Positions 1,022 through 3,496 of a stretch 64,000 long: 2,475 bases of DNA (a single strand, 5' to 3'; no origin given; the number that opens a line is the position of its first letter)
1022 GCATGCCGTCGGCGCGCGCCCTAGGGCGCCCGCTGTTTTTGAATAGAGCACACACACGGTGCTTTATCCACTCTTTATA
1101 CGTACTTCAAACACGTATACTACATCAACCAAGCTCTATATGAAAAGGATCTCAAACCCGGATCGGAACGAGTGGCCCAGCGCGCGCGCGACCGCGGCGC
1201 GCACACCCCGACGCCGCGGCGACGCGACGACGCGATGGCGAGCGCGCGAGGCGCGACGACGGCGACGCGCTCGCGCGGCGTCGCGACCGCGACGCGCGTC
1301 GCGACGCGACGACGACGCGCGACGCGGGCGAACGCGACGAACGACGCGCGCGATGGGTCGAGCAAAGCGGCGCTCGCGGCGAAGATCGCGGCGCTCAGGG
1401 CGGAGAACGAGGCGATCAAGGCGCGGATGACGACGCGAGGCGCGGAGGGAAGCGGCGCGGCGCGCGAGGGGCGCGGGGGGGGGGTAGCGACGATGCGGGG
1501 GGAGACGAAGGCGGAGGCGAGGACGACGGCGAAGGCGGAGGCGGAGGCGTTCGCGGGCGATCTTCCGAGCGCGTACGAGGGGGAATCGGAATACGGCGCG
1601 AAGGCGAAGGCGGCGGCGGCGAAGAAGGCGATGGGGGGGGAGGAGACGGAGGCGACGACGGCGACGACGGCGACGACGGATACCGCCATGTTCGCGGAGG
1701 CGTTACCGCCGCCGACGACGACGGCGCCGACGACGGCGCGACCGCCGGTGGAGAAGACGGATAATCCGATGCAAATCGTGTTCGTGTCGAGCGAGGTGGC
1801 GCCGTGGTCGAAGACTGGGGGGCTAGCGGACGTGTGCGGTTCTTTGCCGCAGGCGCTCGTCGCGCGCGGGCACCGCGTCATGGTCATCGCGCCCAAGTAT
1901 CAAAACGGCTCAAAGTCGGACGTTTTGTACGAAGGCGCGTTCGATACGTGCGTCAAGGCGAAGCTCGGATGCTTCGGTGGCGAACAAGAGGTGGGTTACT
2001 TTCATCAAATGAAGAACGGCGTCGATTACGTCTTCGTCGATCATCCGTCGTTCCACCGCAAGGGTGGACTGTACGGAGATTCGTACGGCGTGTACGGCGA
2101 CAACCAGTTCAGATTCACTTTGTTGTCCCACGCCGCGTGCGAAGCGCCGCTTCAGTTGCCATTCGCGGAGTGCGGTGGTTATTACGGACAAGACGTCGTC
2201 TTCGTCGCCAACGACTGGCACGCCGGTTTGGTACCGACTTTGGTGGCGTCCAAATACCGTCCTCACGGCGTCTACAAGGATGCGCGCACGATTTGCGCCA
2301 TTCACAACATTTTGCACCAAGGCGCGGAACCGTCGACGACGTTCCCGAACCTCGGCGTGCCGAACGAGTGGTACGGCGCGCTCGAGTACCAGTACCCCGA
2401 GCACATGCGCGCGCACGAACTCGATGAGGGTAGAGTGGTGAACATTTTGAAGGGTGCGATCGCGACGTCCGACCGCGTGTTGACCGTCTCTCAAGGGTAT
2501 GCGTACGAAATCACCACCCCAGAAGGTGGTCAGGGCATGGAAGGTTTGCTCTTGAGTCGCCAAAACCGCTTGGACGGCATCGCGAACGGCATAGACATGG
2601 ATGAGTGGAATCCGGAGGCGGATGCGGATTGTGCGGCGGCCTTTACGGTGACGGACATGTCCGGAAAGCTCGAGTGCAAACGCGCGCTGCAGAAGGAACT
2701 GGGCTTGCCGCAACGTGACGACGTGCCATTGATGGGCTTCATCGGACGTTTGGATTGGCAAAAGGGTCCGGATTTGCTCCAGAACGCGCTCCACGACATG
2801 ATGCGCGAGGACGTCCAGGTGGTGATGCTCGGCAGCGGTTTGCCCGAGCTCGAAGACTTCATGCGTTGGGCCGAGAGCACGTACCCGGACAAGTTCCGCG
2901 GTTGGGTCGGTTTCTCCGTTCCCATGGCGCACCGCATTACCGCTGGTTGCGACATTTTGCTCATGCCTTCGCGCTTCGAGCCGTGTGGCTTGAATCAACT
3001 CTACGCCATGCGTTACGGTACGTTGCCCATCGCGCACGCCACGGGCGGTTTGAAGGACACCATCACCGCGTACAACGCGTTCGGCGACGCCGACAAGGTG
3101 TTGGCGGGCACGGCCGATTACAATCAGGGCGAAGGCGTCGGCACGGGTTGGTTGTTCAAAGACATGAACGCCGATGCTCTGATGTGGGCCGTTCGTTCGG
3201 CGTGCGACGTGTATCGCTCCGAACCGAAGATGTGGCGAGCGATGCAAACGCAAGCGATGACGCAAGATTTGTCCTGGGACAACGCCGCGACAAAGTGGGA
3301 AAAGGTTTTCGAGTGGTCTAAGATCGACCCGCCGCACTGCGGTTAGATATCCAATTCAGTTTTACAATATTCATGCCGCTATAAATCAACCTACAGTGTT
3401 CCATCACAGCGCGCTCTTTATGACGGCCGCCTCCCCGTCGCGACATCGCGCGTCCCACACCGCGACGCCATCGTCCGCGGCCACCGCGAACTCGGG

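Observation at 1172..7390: Two starch synthases in tandem (SSI-like and SSIII) with a third starch enzyme (GWD) 37 kb downstream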

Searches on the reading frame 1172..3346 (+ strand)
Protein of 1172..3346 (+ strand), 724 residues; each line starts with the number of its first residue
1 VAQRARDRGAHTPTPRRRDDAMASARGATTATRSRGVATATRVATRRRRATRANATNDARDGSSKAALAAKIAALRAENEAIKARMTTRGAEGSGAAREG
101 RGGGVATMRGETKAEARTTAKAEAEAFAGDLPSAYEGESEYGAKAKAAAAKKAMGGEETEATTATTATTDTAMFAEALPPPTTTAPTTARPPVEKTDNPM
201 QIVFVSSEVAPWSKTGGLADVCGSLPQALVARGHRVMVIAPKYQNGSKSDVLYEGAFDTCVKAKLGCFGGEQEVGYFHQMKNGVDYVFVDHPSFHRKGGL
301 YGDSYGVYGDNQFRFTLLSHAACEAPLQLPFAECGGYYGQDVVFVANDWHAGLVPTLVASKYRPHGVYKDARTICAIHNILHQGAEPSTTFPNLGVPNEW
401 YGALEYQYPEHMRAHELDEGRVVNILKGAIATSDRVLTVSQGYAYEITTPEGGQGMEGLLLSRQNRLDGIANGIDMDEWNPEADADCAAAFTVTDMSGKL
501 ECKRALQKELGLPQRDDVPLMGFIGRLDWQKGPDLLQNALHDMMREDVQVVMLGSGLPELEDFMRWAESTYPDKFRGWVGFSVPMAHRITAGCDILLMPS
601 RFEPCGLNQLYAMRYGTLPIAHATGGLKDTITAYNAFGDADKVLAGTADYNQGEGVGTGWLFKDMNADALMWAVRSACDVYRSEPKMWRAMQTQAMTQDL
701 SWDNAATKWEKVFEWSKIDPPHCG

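Call 4: search_protein_families(library=pfam, proteins=[window:1172-3346:+])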
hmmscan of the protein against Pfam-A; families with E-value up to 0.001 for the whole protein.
window:1172-3346:+ (724 aa): 3 families
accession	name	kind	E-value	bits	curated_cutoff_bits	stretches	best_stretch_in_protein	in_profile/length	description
PF08323.17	Glyco_transf_5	-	1e-65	222.2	22.7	1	201-460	1-237/239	Starch synthase catalytic domain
PF00534.26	Glycos_transf_1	-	2.5e-14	53.6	26.4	1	515-676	12-154/172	Glycosyl transferases group 1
PF13692.12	Glyco_trans_1_4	-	4.2e-12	47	27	1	519-632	2-116/142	Glycosyl transferases group 1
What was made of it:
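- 1235..3346 (+): Soluble starch synthase I (SSI), 703 aa, with no intron. It has a transit peptide and a low-complexity N-terminus, then the GT5/GT1 catalytic core (about 1772-3199) with a KTGGL motif. Pfam (call 4).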

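Call 6: search_solved_structures(query=window:1172-3346:+, max_evalue=1e-10)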
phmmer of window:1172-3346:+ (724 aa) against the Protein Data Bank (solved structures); distinct sequences matched with E-value up to 1e-10: 39.
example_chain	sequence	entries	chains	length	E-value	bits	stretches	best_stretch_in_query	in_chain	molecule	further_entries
4hln_A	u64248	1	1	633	2.2e-212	710.5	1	200-722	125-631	Starch synthase I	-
3vue_A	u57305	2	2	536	8.8e-108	364.7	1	199-712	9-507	Granule-bound starch synthase 1, chloroplastic/amyloplastic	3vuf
6gnf_A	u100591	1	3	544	2.3e-96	327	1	197-714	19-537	Glycogen synthase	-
6gng_A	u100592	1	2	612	8.7e-93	315.2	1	190-713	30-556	Granule-bound starch synthase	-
3d1j_A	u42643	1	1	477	2.2e-83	284.1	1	200-713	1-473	Glycogen synthase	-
2qzs_A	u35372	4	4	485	4.6e-83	283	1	200-720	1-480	glycogen synthase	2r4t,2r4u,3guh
3cop_A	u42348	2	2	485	3.2e-82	280.2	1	200-720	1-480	Glycogen synthase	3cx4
1rzu_A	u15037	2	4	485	4.2e-69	236.9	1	200-711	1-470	Glycogen synthase 1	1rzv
6gne_A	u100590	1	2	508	4.3e-67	230.2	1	196-714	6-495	Probable starch synthase 4, chloroplastic/amyloplastic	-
2bis_A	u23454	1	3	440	4.3e-16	61.6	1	470-633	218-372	GLGA GLYCOGEN SYNTHASE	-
3fro_A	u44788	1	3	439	5.2e-16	61.4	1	470-633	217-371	GlgA glycogen synthase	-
3l01_A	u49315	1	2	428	5.8e-16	61.2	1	470-633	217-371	GlgA glycogen synthase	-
2bfw_A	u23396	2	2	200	4.7e-13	51.6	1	499-633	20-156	GLGA GLYCOGEN SYNTHASE | PGS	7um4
9m88_C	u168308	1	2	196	5.5e-13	51.4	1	500-633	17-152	Glycogen synthase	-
6kuw_A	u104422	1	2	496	2.6e-12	49.1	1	498-633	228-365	Alpha-2C adrenergic receptor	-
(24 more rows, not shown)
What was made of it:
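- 1235..3346 (+): PDB barley SSI 4hln E 2e-212 (call 6).
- On Starch synthase I (GT5, group A): 710 bits to barley SSI, against 365 to rice GBSSI and 230 to AtSS4 (call 6).
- Checked: (1) The first gene is a true SSI orthologue: 710 bits to barley SSI 4hln, against 365 to GBSSI and 230 to SS4 (call 6).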

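Call 8: find_homologous_proteins(query=window:1235-3346:+, max_evalue=1e-30)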
Query window:1235-3346:+ (703 aa): 1926 proteins with E <= 1e-30 among 8000 candidates; the best 120 are listed.
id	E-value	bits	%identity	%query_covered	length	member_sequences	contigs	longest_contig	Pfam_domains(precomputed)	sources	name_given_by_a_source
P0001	0.0e+0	1629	100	100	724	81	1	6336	PF00534.27,PF08323.18,PF13692.13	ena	-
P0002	0.0e+0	1625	100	100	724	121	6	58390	PF00534.27,PF08323.18,PF13692.13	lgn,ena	-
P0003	0.0e+0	1623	100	100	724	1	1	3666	PF00534.27,PF08323.18,PF13692.13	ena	-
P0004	0.0e+0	1255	78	98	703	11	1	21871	PF00534.27,PF08323.18,PF13692.13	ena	-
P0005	0.0e+0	1247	81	94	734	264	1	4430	PF00534.27,PF08323.18,PF13692.13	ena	-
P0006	0.0e+0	1240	78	96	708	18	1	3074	PF00534.27,PF08323.18,PF13692.13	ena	-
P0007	0.0e+0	1234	75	100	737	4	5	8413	PF00534.27,PF08323.18,PF13692.13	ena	-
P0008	0.0e+0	1205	100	72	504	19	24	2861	PF00534.27,PF08323.18,PF13692.13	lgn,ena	-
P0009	0.0e+0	1193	87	80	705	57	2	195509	PF00534.27,PF08323.18,PF13692.13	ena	-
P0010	0.0e+0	1193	97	74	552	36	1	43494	PF00534.27,PF08323.18,PF13692.13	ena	-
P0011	0.0e+0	1178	88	79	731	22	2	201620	PF00534.27,PF08323.18,PF13692.13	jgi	-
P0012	0.0e+0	1149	71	98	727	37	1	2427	PF00534.27,PF08323.18,PF13692.13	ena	-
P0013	0.0e+0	1117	72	96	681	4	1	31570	PF00534.27,PF08323.18,PF13692.13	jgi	-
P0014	0.0e+0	1041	57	71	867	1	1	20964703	PF00534.27,PF08323.18,PF13692.13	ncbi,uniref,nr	ncbi:hypothetical protein TanjilG_08697 [Lupinus angustifolius]|uniref:starch synthase n=1 Tax=Lupin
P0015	4.2e-297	1005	64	95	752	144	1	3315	PF00534.27,PF08323.18,PF13692.13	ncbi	-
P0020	2.1e-283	960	63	93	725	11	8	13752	PF00534.27,PF08323.18,PF13692.13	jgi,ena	jgi:starch synthase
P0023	1.1e-270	918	61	96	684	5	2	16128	PF00534.27,PF08323.18,PF13692.13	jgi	jgi:starch synthase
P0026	1.1e-266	905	66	84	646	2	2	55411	PF00534.27,PF08323.18,PF13692.13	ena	-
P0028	4.2e-264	896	71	76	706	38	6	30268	PF00534.27,PF08323.18,PF13692.13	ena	-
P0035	1.1e-223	763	62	75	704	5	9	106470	PF00534.27,PF08323.18,PF13692.13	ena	-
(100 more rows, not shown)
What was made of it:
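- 1235..3346 (+): Plant 'starch synthase 1' hits at 54-62% identity (call 8).
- On Starch synthase I (GT5, group A): Named best hits are plant 'starch synthase 1' (call 8).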

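Call 9: find_encoding_contigs(protein=P0011, flank=10000, max_places=3)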
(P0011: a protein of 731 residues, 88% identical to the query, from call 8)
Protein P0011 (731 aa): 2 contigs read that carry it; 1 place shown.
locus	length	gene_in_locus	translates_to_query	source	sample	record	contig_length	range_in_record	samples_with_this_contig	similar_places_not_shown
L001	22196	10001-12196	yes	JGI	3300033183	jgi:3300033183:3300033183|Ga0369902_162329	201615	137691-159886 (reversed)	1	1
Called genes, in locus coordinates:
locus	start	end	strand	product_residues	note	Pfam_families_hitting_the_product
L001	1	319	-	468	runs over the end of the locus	PF04564:U-box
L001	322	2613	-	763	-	PF00027:cNMP_binding, PF00069:Pkinase, PF07714:PK_Tyr_Ser-Thr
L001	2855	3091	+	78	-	-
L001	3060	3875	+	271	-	PF01336:tRNA_anti-codon (faint), PF08784:RPA_C (weak)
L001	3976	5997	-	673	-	PF14531:Kinase-like (faint), PF00069:Pkinase, PF07714:PK_Tyr_Ser-Thr, PF03109:ABC1 (weak)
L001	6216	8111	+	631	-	-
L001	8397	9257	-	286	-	PF08477:Roc, PF00071:Ras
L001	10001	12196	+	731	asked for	PF08323:Glyco_transf_5, PF00534:Glycos_transf_1, PF13692:Glyco_trans_1_4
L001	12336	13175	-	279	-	PF00293:NUDIX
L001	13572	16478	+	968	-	PF13579:Glyco_trans_4_4 (faint), PF25419:Ig_PIFI (faint), PF16760:CBM53, PF08323:Glyco_transf_5, PF13439:Glyco_transf_4, PF00534:Glycos_transf_1, PF13692:Glyco_trans_1_4 (weak)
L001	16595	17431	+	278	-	PF09366:DUF1997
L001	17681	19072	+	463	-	PF23381:Beta-prop_IFT122_1st, PF25174:Beta-prop_THOC3, PF23414:Beta-prop_EML_2, PF24807:WD40_CDC20-Fz, PF25173:Beta-prop_WDR3_1st, PF20426:NBCH_WD40, PF24814:WD40_Prp19, PF25175:Beta-prop_WDR5, +24 more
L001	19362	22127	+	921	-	PF00270:DEAD, PF00271:Helicase_C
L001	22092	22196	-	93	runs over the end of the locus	-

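Call 10: find_encoding_contigs(protein=P0009, flank=10000, max_places=3)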
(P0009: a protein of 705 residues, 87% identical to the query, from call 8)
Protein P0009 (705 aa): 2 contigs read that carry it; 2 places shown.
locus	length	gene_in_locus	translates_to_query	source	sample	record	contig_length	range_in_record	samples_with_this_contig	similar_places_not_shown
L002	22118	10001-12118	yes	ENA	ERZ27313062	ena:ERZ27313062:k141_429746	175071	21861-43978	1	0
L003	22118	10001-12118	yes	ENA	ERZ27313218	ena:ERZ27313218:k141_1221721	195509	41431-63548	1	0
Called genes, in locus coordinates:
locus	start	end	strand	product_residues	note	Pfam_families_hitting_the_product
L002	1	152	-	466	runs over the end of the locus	PF04564:U-box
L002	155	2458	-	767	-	PF00027:cNMP_binding, PF00069:Pkinase, PF07714:PK_Tyr_Ser-Thr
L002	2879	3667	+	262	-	PF08784:RPA_C (faint), PF16100:RMI2 (weak), PF01336:tRNA_anti-codon (weak)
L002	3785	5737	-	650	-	PF00069:Pkinase, PF07714:PK_Tyr_Ser-Thr, PF14531:Kinase-like (faint), PF03109:ABC1 (weak)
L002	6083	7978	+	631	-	-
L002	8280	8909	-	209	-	PF08477:Roc, PF00071:Ras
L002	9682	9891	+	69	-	-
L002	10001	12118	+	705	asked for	PF08323:Glyco_transf_5, PF00534:Glycos_transf_1, PF13692:Glyco_trans_1_4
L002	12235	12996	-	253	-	PF00293:NUDIX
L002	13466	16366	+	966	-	PF13579:Glyco_trans_4_4 (faint), PF25419:Ig_PIFI (faint), PF16760:CBM53, PF08323:Glyco_transf_5, PF13439:Glyco_transf_4, PF00534:Glycos_transf_1, PF13692:Glyco_trans_1_4 (weak)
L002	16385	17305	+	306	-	PF09366:DUF1997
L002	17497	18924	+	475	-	PF23381:Beta-prop_IFT122_1st, PF25174:Beta-prop_THOC3, PF23414:Beta-prop_EML_2, PF25172:Beta-prop_WDR3_2nd, PF25173:Beta-prop_WDR3_1st, PF25175:Beta-prop_WDR5, PF20426:NBCH_WD40, PF24814:WD40_Prp19, +23 more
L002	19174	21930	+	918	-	PF00270:DEAD, PF00271:Helicase_C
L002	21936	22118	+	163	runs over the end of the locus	-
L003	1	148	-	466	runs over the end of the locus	PF04564:U-box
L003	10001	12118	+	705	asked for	PF08323:Glyco_transf_5, PF00534:Glycos_transf_1, PF13692:Glyco_trans_1_4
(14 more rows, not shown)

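Call 11: find_encoding_contigs(protein=P0013, flank=10000, max_places=2)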
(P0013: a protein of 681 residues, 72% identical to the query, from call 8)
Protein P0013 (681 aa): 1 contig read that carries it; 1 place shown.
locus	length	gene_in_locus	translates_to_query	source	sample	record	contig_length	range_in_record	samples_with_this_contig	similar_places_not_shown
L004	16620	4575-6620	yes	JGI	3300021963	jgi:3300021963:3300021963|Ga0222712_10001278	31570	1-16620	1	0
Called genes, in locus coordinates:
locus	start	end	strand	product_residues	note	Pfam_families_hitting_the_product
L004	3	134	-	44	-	?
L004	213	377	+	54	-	-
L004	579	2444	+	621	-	-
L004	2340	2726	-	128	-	-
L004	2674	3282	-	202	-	PF08477:Roc, PF00071:Ras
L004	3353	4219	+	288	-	-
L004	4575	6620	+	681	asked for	PF08323:Glyco_transf_5, PF00534:Glycos_transf_1, PF13692:Glyco_trans_1_4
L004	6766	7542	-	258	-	PF00293:NUDIX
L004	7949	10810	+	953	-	PF25419:Ig_PIFI (faint), PF16760:CBM53 (weak), PF08323:Glyco_transf_5, PF13439:Glyco_transf_4 (weak), PF00534:Glycos_transf_1, PF13692:Glyco_trans_1_4 (weak)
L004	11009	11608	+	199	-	PF09366:DUF1997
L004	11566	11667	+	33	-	-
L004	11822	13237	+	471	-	PF25174:Beta-prop_THOC3, PF23381:Beta-prop_IFT122_1st, PF25173:Beta-prop_WDR3_1st, PF25175:Beta-prop_WDR5, PF25173:Beta-prop_WDR3_1st, PF24814:WD40_Prp19, PF24817:WD40_WDHD1_1st, PF00400:WD40, +23 more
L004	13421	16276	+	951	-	PF00270:DEAD, PF00271:Helicase_C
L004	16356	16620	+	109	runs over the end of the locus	PF01471:PG_binding_1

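Call 12: find_encoding_contigs(protein=P0026, flank=10000, max_places=2)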
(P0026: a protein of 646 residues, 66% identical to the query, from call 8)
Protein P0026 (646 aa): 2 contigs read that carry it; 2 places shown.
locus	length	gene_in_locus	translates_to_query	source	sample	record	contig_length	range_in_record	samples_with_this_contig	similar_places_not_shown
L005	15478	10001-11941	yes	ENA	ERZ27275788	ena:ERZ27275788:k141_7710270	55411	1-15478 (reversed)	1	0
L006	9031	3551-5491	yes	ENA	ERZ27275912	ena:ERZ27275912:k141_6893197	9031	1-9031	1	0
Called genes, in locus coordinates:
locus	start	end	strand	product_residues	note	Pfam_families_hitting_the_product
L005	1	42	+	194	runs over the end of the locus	-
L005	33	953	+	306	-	PF01336:tRNA_anti-codon, PF08784:RPA_C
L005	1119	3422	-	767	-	PF00069:Pkinase, PF07714:PK_Tyr_Ser-Thr, PF03109:ABC1 (faint)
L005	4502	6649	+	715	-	-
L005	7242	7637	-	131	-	PF00071:Ras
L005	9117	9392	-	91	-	-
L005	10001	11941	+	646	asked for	PF08323:Glyco_transf_5, PF00534:Glycos_transf_1, PF13692:Glyco_trans_1_4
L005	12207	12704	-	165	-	-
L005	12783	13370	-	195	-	-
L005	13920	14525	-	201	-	-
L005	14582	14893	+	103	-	-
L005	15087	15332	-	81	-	-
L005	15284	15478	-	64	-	?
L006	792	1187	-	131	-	PF00071:Ras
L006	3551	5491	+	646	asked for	PF08323:Glyco_transf_5, PF00534:Glycos_transf_1, PF13692:Glyco_trans_1_4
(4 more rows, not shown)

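Call 13: find_encoding_contigs(protein=P0028, flank=10000, max_places=2)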
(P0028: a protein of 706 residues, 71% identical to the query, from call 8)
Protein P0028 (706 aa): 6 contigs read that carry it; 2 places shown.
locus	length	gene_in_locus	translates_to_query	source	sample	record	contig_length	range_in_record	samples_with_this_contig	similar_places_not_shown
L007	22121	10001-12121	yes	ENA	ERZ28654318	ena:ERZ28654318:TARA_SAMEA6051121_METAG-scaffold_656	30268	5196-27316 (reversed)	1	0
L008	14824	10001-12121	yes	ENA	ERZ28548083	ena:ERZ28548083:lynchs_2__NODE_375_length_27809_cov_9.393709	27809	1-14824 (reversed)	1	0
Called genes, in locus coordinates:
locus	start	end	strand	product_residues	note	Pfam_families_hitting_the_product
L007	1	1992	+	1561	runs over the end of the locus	PF00622:SPRY, PF25576:TPR_RNF123, PF04564:U-box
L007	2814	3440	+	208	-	PF01336:tRNA_anti-codon (weak), PF08784:RPA_C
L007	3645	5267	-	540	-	PF00069:Pkinase, PF07714:PK_Tyr_Ser-Thr, PF03109:ABC1 (weak)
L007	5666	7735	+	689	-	PF00536:SAM_1 (faint)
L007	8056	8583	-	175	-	PF00071:Ras, PF08477:Roc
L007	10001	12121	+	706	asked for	PF08323:Glyco_transf_5, PF00534:Glycos_transf_1, PF13692:Glyco_trans_1_4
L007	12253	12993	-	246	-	PF00293:NUDIX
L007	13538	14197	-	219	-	-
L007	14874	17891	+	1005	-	PF16760:CBM53, PF08323:Glyco_transf_5, PF13439:Glyco_transf_4 (weak), PF00534:Glycos_transf_1 (weak), PF13692:Glyco_trans_1_4 (weak)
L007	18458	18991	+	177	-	PF09366:DUF1997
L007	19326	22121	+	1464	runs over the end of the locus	-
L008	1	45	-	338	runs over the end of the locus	-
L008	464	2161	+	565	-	PF25576:TPR_RNF123, PF04564:U-box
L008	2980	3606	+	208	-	PF01336:tRNA_anti-codon (weak), PF08784:RPA_C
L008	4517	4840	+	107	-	-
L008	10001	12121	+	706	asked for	PF08323:Glyco_transf_5, PF00534:Glycos_transf_1, PF13692:Glyco_trans_1_4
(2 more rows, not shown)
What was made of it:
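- The upstream genes U-box, RPA, kinase and a SAM-domain protein are also colinear between Ostreococcus-like and Micromonas-like loci (calls 9, 10, 13).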

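Call 15: find_encoding_contigs(protein=P0020, flank=10000, max_places=3)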
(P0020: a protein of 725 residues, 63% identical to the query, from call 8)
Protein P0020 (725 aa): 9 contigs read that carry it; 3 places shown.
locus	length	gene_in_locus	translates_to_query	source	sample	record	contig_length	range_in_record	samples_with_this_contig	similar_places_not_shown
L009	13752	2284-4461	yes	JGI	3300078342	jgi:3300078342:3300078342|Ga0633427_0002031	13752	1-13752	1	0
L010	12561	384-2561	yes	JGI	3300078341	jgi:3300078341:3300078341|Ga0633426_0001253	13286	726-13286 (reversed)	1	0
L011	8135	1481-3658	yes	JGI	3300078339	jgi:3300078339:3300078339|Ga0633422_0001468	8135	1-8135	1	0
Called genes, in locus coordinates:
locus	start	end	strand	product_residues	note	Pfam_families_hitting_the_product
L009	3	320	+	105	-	?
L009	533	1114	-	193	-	PF00071:Ras, PF08477:Roc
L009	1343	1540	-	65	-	-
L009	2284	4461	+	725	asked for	PF08323:Glyco_transf_5, PF00534:Glycos_transf_1, PF13692:Glyco_trans_1_4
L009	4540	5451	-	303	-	PF00293:NUDIX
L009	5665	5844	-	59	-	-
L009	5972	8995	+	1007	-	PF25419:Ig_PIFI (faint), PF16760:CBM53, PF08323:Glyco_transf_5, PF13439:Glyco_transf_4, PF13579:Glyco_trans_4_4 (weak), PF00534:Glycos_transf_1, PF13692:Glyco_trans_1_4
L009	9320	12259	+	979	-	PF17900:Peptidase_M1_N, PF01433:Peptidase_M1, PF11940:DUF3458, PF17432:DUF3458_C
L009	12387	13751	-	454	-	?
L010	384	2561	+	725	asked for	PF08323:Glyco_transf_5, PF00534:Glycos_transf_1, PF13692:Glyco_trans_1_4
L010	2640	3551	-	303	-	PF00293:NUDIX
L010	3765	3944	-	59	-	-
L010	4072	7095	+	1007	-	PF25419:Ig_PIFI (faint), PF16760:CBM53, PF08323:Glyco_transf_5, PF13439:Glyco_transf_4, PF13579:Glyco_trans_4_4 (weak), PF00534:Glycos_transf_1, PF13692:Glyco_trans_1_4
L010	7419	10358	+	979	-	PF17900:Peptidase_M1_N, PF01433:Peptidase_M1, PF11940:DUF3458, PF17432:DUF3458_C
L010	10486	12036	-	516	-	PF00350:Dynamin_N (faint), PF00009:GTP_EFTU (faint), PF01926:MMR_HSR1, PF02421:FeoB_N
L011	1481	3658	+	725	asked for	PF08323:Glyco_transf_5, PF00534:Glycos_transf_1, PF13692:Glyco_trans_1_4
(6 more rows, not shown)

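Call 16: find_encoding_contigs(protein=P0023, flank=10000, max_places=2)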
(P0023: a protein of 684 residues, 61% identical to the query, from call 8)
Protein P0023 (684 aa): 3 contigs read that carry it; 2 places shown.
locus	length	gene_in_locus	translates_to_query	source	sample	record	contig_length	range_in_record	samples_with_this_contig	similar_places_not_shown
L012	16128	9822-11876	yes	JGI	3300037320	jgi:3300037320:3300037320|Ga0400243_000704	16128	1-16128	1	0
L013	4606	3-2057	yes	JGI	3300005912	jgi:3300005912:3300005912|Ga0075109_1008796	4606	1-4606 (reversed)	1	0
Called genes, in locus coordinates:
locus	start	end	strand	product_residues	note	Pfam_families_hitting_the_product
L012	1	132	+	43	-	?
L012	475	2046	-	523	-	PF00069:Pkinase, PF07714:PK_Tyr_Ser-Thr, PF14531:Kinase-like (faint), PF03109:ABC1 (weak)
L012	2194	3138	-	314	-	-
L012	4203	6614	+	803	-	PF00536:SAM_1 (weak), PF07647:SAM_2 (weak)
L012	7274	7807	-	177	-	PF00071:Ras, PF08477:Roc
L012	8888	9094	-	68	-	-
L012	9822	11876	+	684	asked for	PF08323:Glyco_transf_5, PF00534:Glycos_transf_1, PF13692:Glyco_trans_1_4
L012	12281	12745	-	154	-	-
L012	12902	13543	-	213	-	-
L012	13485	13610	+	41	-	-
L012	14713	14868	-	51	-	-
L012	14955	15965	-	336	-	-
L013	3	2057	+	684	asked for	PF08323:Glyco_transf_5, PF00534:Glycos_transf_1, PF13692:Glyco_trans_1_4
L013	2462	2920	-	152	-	-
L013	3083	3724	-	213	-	-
